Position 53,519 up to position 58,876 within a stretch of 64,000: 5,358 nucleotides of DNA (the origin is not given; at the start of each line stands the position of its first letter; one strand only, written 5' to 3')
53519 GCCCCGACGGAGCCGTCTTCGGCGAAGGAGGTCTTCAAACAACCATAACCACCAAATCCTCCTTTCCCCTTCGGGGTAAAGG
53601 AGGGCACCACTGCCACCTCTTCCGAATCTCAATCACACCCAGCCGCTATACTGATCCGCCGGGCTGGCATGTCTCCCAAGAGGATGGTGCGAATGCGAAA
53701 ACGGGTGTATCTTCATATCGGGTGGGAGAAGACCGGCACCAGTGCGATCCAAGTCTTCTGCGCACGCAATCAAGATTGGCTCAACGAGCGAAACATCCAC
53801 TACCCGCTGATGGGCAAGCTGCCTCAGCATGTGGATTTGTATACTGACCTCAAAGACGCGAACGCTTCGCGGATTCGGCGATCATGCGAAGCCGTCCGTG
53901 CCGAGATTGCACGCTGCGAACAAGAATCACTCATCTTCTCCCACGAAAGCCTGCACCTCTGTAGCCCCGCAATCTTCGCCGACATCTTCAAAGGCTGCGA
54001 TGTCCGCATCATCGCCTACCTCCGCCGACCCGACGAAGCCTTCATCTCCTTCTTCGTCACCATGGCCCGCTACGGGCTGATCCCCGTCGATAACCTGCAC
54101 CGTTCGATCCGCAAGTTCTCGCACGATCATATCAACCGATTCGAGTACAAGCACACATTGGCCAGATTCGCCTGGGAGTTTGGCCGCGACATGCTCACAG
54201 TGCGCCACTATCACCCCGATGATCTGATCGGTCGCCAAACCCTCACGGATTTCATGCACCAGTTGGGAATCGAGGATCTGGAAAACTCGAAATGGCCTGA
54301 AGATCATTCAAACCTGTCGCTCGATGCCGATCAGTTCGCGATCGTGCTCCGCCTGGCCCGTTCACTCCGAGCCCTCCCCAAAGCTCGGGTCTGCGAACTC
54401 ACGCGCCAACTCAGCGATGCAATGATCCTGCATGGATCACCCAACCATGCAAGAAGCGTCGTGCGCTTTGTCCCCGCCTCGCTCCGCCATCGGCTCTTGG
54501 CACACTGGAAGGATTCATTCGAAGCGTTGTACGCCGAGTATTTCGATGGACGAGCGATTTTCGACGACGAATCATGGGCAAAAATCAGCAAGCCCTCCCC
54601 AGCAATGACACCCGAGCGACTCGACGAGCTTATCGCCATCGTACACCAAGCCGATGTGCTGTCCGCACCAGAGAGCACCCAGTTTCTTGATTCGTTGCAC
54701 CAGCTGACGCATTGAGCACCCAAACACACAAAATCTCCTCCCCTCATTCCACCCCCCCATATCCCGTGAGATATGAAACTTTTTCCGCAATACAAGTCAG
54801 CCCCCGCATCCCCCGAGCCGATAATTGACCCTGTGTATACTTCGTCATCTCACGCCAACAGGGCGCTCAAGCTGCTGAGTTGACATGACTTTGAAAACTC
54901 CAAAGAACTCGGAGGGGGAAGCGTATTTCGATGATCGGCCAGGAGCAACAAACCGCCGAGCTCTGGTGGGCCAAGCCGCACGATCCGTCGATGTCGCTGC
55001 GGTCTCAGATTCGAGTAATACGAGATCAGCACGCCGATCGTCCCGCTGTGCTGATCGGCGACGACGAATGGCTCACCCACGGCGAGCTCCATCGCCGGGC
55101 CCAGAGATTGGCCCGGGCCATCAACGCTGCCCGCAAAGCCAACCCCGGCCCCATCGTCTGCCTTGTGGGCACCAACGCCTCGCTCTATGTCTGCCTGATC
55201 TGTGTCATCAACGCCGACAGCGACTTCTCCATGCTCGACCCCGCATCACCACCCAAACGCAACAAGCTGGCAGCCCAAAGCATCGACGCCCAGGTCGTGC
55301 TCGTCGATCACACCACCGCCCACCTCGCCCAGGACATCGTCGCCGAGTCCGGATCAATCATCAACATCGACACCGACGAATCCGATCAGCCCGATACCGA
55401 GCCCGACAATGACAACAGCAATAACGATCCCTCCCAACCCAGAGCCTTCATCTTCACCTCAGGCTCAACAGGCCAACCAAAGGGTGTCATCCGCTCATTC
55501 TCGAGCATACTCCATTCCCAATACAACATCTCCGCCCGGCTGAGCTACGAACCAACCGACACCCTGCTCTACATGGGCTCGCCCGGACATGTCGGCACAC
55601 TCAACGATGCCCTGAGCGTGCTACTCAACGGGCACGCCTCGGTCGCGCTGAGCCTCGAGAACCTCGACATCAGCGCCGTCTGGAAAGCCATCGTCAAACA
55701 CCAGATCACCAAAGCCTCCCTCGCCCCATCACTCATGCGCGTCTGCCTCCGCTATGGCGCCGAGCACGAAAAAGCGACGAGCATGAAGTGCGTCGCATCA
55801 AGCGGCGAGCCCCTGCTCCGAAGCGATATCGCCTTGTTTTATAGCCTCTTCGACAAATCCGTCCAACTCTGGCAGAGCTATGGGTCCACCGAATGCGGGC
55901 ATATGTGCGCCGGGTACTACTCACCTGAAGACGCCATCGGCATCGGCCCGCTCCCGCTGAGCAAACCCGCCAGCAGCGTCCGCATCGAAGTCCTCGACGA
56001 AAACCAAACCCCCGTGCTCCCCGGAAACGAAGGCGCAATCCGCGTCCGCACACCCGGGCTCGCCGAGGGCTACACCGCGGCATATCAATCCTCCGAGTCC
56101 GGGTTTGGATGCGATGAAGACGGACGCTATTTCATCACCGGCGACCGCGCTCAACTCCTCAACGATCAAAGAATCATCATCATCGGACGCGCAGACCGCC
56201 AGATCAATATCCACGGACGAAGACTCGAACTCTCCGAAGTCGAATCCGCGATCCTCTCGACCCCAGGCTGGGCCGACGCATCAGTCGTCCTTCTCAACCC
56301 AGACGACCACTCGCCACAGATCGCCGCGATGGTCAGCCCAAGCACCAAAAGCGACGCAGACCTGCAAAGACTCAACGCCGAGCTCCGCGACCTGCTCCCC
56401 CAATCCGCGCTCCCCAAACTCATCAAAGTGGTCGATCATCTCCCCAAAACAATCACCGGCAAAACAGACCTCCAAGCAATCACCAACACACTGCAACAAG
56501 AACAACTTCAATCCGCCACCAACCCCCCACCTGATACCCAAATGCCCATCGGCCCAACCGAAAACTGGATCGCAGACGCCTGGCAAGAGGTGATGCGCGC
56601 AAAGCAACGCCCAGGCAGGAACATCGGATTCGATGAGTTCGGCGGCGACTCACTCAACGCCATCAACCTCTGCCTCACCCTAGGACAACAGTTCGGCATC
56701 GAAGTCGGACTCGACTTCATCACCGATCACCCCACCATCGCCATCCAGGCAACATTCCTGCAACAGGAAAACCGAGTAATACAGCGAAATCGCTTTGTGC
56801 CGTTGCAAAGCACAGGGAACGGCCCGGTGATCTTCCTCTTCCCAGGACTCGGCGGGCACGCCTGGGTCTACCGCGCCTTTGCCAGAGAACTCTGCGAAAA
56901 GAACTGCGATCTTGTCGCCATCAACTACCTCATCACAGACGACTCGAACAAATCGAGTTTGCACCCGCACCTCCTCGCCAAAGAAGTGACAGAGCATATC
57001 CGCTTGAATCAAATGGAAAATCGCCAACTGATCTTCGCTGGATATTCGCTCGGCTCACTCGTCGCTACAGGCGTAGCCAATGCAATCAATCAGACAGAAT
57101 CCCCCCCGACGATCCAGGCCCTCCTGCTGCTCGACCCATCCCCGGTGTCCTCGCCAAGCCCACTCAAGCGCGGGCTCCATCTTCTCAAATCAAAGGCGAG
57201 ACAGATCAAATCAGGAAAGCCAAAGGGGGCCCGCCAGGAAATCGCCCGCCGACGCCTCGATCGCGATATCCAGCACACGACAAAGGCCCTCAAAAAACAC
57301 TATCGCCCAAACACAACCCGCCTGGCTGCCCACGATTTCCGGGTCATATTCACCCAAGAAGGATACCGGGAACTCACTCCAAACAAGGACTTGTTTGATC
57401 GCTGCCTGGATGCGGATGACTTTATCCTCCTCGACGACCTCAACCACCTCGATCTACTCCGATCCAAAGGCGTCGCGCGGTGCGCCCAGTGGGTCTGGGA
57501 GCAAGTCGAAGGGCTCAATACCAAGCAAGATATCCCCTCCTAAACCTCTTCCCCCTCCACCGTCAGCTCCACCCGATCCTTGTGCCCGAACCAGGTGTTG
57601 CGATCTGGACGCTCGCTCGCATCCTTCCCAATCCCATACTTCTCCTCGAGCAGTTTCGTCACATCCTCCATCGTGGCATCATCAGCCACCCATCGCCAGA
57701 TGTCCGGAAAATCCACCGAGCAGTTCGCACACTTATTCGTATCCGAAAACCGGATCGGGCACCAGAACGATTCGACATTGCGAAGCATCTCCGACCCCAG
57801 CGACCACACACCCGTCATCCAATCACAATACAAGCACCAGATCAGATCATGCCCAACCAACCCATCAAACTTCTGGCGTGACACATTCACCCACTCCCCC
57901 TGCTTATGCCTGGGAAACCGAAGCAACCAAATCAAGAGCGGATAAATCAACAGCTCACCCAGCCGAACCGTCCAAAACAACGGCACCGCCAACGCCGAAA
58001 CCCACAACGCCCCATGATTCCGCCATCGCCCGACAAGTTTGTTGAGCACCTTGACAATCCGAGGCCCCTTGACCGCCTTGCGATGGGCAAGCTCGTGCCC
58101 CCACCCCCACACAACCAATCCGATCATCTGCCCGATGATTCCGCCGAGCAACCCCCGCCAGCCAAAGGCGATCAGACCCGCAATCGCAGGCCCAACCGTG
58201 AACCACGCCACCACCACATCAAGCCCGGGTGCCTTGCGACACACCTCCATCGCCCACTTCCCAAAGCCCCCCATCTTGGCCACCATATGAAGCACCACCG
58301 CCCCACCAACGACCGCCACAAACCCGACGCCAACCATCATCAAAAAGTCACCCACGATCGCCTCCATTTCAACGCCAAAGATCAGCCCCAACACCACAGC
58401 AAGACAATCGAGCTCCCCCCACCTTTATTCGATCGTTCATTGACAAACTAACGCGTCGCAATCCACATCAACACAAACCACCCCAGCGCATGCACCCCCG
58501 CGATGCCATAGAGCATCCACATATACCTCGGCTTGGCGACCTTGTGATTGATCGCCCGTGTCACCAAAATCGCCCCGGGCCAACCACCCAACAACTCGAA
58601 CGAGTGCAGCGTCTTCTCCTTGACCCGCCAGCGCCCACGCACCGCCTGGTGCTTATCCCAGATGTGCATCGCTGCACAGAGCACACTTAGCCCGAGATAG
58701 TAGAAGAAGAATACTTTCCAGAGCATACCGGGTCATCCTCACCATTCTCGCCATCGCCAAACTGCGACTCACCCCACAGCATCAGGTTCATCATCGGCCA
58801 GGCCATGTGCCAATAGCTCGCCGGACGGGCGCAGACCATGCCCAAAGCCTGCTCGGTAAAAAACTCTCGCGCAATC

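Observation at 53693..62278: A-T-TE NRPS-like enzyme, sulfotransferase-like protein, AsnB-like amidotransferase and HExxH membrane protein next to two PEP-CTERM proteins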

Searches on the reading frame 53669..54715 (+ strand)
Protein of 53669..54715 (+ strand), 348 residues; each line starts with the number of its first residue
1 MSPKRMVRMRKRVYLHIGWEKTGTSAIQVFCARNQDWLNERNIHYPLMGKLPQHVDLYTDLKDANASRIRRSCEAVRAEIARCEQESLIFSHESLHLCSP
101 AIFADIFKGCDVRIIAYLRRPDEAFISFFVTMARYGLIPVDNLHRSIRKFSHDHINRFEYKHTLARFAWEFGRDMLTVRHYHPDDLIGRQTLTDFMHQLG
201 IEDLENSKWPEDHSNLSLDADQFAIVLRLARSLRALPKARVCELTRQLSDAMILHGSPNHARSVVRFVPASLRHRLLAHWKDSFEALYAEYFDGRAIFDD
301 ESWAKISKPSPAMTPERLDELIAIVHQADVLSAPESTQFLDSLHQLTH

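Call 4: search_protein_families(library=pfam, proteins=[window:53669-54715:+], max_evalue=0.01)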
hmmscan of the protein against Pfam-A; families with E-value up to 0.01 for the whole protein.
window:53669-54715:+ (348 aa): 0 families

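Call 5: search_protein_families(library=ncbifam, proteins=[window:53669-54715:+], max_evalue=0.01)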
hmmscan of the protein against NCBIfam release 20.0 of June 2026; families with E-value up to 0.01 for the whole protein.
window:53669-54715:+ (348 aa): 0 families

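Call 28: search_solved_structures(query=window:53669-54715:+, max_evalue=10, show_alignments=2)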
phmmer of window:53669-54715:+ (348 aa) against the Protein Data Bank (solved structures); distinct sequences matched with E-value up to 10: 0.

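Call 34: search_protein_families(library=ncbifam, proteins=[window:53669-54715:+], max_evalue=10)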
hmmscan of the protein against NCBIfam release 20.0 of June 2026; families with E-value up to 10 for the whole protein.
window:53669-54715:+ (348 aa): 1 family
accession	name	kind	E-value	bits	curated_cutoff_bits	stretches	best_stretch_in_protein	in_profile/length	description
NF008670.0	PRK11671.1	equivalog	0.064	12.4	375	1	16-68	77-129/359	membrane-bound lytic murein transglycosylase MltC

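Call 35: search_protein_families(library=pfam, proteins=[window:53669-54715:+], max_evalue=10)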
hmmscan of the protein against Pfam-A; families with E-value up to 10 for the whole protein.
window:53669-54715:+ (348 aa): 1 family
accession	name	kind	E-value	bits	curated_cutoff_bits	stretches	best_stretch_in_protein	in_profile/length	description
PF02613.20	Nitrate_red_del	-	0.11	13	22.2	1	189-222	64-97/136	Nitrate reductase delta subunit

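Call 36: find_homologous_proteins(query=window:53669-54715:+)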
Query window:53669-54715:+ (348 aa): 35 proteins with E <= 0.001 among 1709 candidates.
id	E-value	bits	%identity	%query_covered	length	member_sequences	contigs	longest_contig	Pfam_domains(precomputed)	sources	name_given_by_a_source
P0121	6.9e-229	777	99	98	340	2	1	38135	-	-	-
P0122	4.3e-150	518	68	97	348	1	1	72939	-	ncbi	-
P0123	7.9e-147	507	65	97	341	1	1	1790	-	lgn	-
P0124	4.0e-145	501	65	97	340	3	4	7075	-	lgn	-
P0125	2.3e-130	453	59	97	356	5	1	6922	-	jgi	-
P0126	2.6e-130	453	60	97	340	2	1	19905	-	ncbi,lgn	ncbi:MAG: hypothetical protein ACF8K1_10545 [Phycisphaerales bacterium JB047]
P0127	1.0e-129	451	60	97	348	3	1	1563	-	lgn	-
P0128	7.2e-128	444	59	98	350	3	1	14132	-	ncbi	-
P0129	9.7e-128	444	58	98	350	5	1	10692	-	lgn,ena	-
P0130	1.0e-127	444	56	97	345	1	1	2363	-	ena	-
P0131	5.5e-123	428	54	97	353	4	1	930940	-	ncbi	ncbi:MAG: hypothetical protein ACX94C_10645 [Phycisphaerales bacterium]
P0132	1.4e-122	427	57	93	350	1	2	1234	-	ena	-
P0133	2.0e-122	427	58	97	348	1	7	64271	-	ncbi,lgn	-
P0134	1.2e-120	421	57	93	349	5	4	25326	-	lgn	-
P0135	3.0e-107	377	50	97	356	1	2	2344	-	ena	-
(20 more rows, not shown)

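Call 51: predict_structure(alignment_id=A2)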
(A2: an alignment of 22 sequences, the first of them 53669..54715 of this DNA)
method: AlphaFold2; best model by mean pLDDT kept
length: 348 residues; sequences in the alignment: 22
mean_pLDDT: 88.8   pTM: 0.86
mean pLDDT of the five models: 88.8, 88.0, 87.4, 86.5, 86.5
residues with pLDDT >= 90: 224; 70-90: 98; 50-70: 25; < 50: 1
segments of 3 or more residues with pLDDT < 50: none
pLDDT, mean of each block of 10 residues (from residue 1): 62 92 89 95 91 81 86 92 95 88 94 96 93 91 91 92 96 96 90 95 85 70 94 93 95 89 86 90 95 90 63 87 93 90 78
secondary structure, 60 per line:
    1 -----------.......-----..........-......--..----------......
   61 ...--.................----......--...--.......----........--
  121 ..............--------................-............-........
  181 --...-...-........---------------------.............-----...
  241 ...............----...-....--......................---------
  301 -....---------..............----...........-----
elements in order: E12-18 H24-33 H35-40 H55-63 H66-82 E87-92 H100-106 E111-118 H121-134 H143-158 H160-171 E176-180 H191-198 H220-232 H238-255 H264-267 H270-291 H302-305 H315-328 H333-343

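Call 55: fold_search(model_id=the predicted structure, library=pdb)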
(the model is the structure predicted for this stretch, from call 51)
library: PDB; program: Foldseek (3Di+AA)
matches with E <= 10: 735; with E <= 0.001: 1
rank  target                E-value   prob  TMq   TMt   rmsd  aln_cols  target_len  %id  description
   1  3rnl                  6.9e-04  1.00  0.38  0.51   9.9       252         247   15  Crystal Structure of Sulfotransferase from Alicyclobacillus acidocaldarius (released 2011-06-29)
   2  7zhf                  5.5e-03  0.97  0.24  0.31  11.9       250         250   11  GPN-loop GTPase from Sulfolobus acidocaldarius closed state (GppNHp) (released 2023-10-25)
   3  5hci_C                7.4e-03  0.89  0.22  0.28  13.9       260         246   10  GPN-loop GTPase Npa3 in complex with GDP (released 2016-01-20)
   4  7zhk_B                7.8e-03  0.97  0.24  0.33  12.4       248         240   10  GPN-loop GTPase from Sulfolobus acidocaldarius open state (GDP) (released 2023-10-25)
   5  5wrj_C                9.0e-03  1.00  0.31  0.38   7.3       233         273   11  Crystal structure of human tyrosylprotein sulfotransferase-1 complexed with PAP and gastrin peptide (released 2017-09-06)
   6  1gvn_B                9.0e-03  0.96  0.28  0.33  10.7       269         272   12  Crystal Structure of the Plasmid Maintenance System epsilon/zeta: Meachnism of toxin inactivation and toxin function (released 2003-01-29)
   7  1nst                  1.3e-02  1.00  0.36  0.42  13.5       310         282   11  THE SULFOTRANSFERASE DOMAIN OF HUMAN HAPARIN SULFATE N-DEACETYLASE/N-SULFOTRANSFERASE (released 1999-09-16)
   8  3ckl_A                1.6e-02  0.28  0.16  0.18  20.5       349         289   12  Crystal structure of human cytosolic sulfotransferase SULT1B1 in complex with PAP and resveratrol (released 2008-04-01)
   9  1x8k_A                1.7e-02  0.85  0.29  0.29  15.9       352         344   14  Crystal structure of retinol dehydratase in complex with anhydroretinol and inactive cofactor PAP (released 2005-02-08)
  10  9wwe                  1.8e-02  0.90  0.31  0.34  12.7       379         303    9  Crystal structure of human tyrosylprotein sulfotransferase 2 (TPST2) in cation-bound state (released 2025-12-31)
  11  5wrj_A                1.9e-02  0.99  0.33  0.39   7.6       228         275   13  Crystal structure of human tyrosylprotein sulfotransferase-1 complexed with PAP and gastrin peptide (released 2017-09-06)
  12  3ap1_A                2.0e-02  0.98  0.29  0.32   7.7       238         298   12  Crystal structure of human tyrosylprotein sulfotransferase-2 complexed with PAP and C4 peptide (released 2011-10-26)
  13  3adc_B                2.0e-02  0.96  0.28  0.38  25.5       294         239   11  Crystal structure of O-phosphoseryl-tRNA kinase complexed with selenocysteine tRNA and AMPPNP (crystal type 2) (released 2010-07-28)
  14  5hci_A                2.1e-02  0.69  0.21  0.26  14.1       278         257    9  GPN-loop GTPase Npa3 in complex with GDP (released 2016-01-20)
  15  5hci_F                2.3e-02  0.72  0.19  0.25  12.1       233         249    9  GPN-loop GTPase Npa3 in complex with GDP (released 2016-01-20)
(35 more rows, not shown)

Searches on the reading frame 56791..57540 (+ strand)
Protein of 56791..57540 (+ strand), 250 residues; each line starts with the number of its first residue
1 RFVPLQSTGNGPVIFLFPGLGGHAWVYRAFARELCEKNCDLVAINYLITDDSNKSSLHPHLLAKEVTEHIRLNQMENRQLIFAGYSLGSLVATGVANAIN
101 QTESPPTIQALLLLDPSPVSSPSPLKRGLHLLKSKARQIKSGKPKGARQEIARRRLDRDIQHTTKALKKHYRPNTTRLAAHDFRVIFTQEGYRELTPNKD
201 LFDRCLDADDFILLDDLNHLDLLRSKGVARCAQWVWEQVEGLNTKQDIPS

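Call 34: search_protein_families(library=ncbifam, proteins=[window:56791-57540:+], max_evalue=10)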
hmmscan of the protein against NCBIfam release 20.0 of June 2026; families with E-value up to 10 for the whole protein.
seq(250 aa): 6 families
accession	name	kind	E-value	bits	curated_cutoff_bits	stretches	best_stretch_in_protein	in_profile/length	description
TIGR03695.1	menH_SHCHC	equivalog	0.00033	20.1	208.55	1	12-113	3-101/252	2-succinyl-6-hydroxy-2,4-cyclohexadiene-1-carboxylate synthase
TIGR03131.1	malonate_mdcH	equivalog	0.0013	18.3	297.9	1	53-103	51-101/297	malonate decarboxylase subunit epsilon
NF007605.2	PRK10252.1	equivalog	0.016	12.7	2400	1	3-116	1058-1166/1292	enterobactin non-ribosomal peptide synthetase EntF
NF051488.1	bifunc_PcaDC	exception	0.018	14.2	390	1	10-98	11-98/375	bifunctional 3-oxoadipate enol-lactonase/4-carboxymuconolactone decarboxylase PcaDC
NF011457.0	PRK14875.1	equivalog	0.18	10.7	307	1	58-116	180-231/372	acetoin dehydrogenase dihydrolipoyllysine-residue acetyltransferase subunit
NF040607.1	mycolic_Pks13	equivalog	0.3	8.4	2100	1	13-115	1425-1515/1680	polyketide synthase Pks13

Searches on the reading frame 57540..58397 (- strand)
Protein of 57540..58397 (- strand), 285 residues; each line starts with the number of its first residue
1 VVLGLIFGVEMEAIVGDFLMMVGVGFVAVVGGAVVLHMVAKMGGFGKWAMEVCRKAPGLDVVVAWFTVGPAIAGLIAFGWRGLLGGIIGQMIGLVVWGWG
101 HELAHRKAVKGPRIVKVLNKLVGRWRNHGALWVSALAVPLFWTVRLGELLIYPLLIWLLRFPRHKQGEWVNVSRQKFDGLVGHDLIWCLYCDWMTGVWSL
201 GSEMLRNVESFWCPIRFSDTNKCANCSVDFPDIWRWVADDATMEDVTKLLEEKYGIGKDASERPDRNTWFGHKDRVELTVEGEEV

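Call 4: search_protein_families(library=pfam, proteins=[window:57540-58397:-], max_evalue=0.01)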
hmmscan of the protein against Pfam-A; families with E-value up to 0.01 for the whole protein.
window:57540-58397:- (285 aa): 0 families

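Call 5: search_protein_families(library=ncbifam, proteins=[window:57540-58397:-], max_evalue=0.01)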
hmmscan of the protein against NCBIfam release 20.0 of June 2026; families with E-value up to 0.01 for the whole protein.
window:57540-58397:- (285 aa): 0 families

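Call 34: search_protein_families(library=ncbifam, proteins=[window:57540-58397:-], max_evalue=10)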
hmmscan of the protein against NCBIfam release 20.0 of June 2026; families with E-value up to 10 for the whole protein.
window:57540-58397:- (285 aa): 2 families
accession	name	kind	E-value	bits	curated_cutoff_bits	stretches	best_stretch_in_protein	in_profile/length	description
NF038009.1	TatB_1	subfamily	0.033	14.4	100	1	17-42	18-43/70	twin-arginine translocation system-associated protein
NF045470.1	Opp2B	equivalog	4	6.5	350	1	18-53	227-262/300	nickel ABC transporter permease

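Call 35: search_protein_families(library=pfam, proteins=[window:57540-58397:-], max_evalue=10)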
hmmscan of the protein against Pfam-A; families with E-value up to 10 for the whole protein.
window:57540-58397:- (285 aa): 0 families

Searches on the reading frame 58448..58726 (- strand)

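Call 4: search_protein_families(library=pfam, proteins=[window:58448-58726:-], max_evalue=0.01)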
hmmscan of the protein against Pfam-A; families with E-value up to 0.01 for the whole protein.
window:58448-58726:- (92 aa): 1 family
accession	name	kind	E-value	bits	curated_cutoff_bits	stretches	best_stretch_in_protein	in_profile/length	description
PF06961.18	DUF1294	-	8.6e-19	68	25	1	14-68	1-55/55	Protein of unknown function (DUF1294)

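Call 5: search_protein_families(library=ncbifam, proteins=[window:58448-58726:-], max_evalue=0.01)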
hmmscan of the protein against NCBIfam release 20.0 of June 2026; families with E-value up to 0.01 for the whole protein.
window:58448-58726:- (92 aa): 0 families
